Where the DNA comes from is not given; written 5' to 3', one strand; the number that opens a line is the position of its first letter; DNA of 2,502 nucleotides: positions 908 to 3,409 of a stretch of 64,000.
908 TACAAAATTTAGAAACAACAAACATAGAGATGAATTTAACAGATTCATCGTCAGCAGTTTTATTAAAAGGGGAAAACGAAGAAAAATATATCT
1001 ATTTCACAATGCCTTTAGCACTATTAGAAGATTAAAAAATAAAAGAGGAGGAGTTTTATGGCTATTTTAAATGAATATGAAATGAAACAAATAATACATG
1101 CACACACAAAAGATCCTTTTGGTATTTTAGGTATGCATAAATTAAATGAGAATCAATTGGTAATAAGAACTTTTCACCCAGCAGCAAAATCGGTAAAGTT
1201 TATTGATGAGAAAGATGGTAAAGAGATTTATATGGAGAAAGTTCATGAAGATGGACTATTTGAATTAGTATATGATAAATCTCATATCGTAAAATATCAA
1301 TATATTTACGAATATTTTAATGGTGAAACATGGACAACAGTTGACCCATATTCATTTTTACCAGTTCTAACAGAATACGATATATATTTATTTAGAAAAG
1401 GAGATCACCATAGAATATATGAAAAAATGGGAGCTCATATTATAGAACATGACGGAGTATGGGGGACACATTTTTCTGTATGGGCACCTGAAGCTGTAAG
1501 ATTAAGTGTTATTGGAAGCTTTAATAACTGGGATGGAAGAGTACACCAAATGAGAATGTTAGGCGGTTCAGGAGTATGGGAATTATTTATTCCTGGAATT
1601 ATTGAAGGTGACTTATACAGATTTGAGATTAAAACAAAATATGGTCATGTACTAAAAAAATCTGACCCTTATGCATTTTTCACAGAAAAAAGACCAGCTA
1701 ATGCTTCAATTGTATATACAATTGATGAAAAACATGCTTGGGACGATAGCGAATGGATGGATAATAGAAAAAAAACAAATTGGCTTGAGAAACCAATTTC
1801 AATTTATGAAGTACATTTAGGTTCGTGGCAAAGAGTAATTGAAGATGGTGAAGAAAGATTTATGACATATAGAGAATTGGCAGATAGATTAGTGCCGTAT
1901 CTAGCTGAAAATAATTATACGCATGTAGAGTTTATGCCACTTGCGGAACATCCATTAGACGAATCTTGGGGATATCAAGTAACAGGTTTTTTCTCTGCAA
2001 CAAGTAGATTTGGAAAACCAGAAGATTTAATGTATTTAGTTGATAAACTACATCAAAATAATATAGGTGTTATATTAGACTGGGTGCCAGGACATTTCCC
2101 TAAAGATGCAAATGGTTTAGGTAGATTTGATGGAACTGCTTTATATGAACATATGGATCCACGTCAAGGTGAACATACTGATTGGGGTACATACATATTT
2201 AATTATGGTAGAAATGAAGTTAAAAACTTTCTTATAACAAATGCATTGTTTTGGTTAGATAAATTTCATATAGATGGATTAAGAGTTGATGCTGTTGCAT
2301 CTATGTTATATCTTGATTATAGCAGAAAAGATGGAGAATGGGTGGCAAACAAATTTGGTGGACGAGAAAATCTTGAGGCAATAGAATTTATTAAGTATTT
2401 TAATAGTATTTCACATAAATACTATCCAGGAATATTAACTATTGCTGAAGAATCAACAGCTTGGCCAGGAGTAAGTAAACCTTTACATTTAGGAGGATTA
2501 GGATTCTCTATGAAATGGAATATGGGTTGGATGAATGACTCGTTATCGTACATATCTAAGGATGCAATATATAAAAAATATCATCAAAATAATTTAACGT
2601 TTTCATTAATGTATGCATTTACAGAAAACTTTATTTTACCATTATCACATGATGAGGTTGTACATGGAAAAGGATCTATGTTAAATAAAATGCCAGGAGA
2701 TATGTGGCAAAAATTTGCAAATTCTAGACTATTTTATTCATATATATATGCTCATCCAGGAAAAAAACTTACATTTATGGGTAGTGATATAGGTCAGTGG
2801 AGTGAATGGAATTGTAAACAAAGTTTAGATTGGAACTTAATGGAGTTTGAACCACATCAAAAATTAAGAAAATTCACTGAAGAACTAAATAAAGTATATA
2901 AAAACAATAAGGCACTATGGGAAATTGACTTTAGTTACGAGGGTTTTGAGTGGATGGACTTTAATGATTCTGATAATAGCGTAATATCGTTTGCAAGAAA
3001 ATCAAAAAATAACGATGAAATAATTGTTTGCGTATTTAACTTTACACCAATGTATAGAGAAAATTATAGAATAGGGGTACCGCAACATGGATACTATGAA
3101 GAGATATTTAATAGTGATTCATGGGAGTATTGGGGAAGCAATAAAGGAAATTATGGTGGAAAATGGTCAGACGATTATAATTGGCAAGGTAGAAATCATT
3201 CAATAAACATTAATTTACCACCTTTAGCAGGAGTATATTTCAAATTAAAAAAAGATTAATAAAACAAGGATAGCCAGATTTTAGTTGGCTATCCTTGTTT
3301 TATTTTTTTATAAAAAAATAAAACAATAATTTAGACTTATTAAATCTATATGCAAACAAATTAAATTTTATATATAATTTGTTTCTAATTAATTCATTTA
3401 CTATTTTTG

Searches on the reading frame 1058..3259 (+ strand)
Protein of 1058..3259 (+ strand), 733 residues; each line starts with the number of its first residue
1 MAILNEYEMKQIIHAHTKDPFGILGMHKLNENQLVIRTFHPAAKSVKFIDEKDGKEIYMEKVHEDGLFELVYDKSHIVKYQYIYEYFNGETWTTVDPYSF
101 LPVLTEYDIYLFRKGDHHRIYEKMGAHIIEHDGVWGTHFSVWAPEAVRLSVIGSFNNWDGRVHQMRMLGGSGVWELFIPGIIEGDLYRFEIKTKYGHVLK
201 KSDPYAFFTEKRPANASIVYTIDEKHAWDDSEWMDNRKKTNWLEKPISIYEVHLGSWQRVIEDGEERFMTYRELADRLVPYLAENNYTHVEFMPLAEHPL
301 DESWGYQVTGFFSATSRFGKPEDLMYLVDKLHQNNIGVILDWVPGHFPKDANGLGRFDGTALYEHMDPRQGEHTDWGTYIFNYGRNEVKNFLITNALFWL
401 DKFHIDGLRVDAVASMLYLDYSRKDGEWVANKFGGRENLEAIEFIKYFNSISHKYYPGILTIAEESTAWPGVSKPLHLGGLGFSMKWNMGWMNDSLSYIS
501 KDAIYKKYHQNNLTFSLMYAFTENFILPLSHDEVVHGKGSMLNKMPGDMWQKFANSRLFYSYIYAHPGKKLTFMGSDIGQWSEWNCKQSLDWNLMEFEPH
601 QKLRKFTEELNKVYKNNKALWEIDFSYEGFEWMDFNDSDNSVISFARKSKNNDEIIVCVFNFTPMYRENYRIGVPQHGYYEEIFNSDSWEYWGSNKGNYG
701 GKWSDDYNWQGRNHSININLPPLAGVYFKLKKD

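Call 38: find_encoding_contigs(protein=window:1058-3259:+, flank=10000, max_places=3)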
Protein window:1058-3259:+ (733 aa): 14 contigs read that carry it; 3 places shown.
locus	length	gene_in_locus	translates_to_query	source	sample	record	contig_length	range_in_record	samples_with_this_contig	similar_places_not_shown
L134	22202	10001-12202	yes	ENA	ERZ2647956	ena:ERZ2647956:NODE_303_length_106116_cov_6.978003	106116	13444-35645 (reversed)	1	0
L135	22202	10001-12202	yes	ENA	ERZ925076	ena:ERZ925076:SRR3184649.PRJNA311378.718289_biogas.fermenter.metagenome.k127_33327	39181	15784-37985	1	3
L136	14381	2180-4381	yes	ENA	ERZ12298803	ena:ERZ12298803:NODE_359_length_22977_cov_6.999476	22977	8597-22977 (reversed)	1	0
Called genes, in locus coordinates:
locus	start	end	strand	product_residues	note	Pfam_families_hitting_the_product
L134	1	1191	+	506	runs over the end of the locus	PF01590:GAF, PF13185:GAF_2, PF01966:HD (faint), PF13487:HD_5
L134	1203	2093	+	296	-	PF12706:Lactamase_B_2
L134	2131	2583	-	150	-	PF00072:Response_reg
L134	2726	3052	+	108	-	-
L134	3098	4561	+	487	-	PF00158:Sigma54_activat, PF14532:Sigma54_activ_2, PF00004:AAA (faint), PF07724:AAA_2 (weak), PF07728:AAA_5, PF25601:AAA_lid_14, PF02954:HTH_8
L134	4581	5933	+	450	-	PF01938:TRAM, PF05958:tRNA_U5-meth_tr, PF02475:TRM5-TYW2_MTfase (weak), PF03602:Cons_hypoth95, PF09445:Methyltransf_15 (weak), PF13847:Methyltransf_31 (weak)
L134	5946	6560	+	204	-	PF02660:G3P_acyltransf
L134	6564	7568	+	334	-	PF01210:NAD_Gly3P_dh_N, PF02558:ApbA, PF03446:NAD_binding_2 (faint), PF07479:NAD_Gly3P_dh_C, PF20618:GPD_NAD_C_bact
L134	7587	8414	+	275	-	PF00140:Sigma70_r1_2 (weak), PF04542:Sigma70_r2, PF04545:Sigma70_r4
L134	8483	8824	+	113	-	PF01740:STAS, PF13466:STAS_2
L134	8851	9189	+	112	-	PF00712:DNA_pol3_beta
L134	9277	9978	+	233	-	PF02767:DNA_pol3_beta_2, PF02768:DNA_pol3_beta_3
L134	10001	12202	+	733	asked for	PF22019:GlgB_N, PF02922:CBM_48, PF00128:Alpha-amylase (weak), PF02806:Alpha-amylase_C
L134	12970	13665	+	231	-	PF01048:PNP_UDP_1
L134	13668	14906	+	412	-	PF08245:Mur_ligase_M, PF02875:Mur_ligase_C, PF27239:FOL3_C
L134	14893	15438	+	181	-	PF05036:SPOR (weak)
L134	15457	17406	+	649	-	PF02603:Hpr_kinase_N, PF07475:Hpr_kinase_C, PF02603:Hpr_kinase_N, PF07475:Hpr_kinase_C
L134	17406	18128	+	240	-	PF02811:PHP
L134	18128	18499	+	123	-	PF02152:FolB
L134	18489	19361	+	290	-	PF01288:HPPK, PF04463:2-thiour_desulf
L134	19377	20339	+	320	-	PF01368:DHH, PF02272:DHHA1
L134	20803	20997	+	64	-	PF14056:DUF4250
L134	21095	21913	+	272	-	PF02811:PHP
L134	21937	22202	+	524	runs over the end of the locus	-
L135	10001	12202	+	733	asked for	PF22019:GlgB_N, PF02922:CBM_48, PF00128:Alpha-amylase (weak), PF02806:Alpha-amylase_C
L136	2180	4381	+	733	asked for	PF22019:GlgB_N, PF02922:CBM_48, PF00128:Alpha-amylase (weak), PF02806:Alpha-amylase_C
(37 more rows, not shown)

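Call 60: search_protein_families(library=ncbifam, proteins=[L134:8483-8821:+], max_evalue=1e-10)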
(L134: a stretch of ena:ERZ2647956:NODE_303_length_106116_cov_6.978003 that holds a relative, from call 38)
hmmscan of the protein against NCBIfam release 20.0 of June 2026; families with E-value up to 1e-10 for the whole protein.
L134:8483-8821:+ (113 aa): 2 families
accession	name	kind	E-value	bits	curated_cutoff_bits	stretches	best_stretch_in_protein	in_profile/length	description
TIGR00377.1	ant_ant_sig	superfamily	6.5e-25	87.1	53.45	1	8-106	8-107/108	anti-sigma factor antagonist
TIGR02886.1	spore_II_AA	equivalog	8.2e-20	70.8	114.75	1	6-109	3-106/106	anti-sigma F factor antagonist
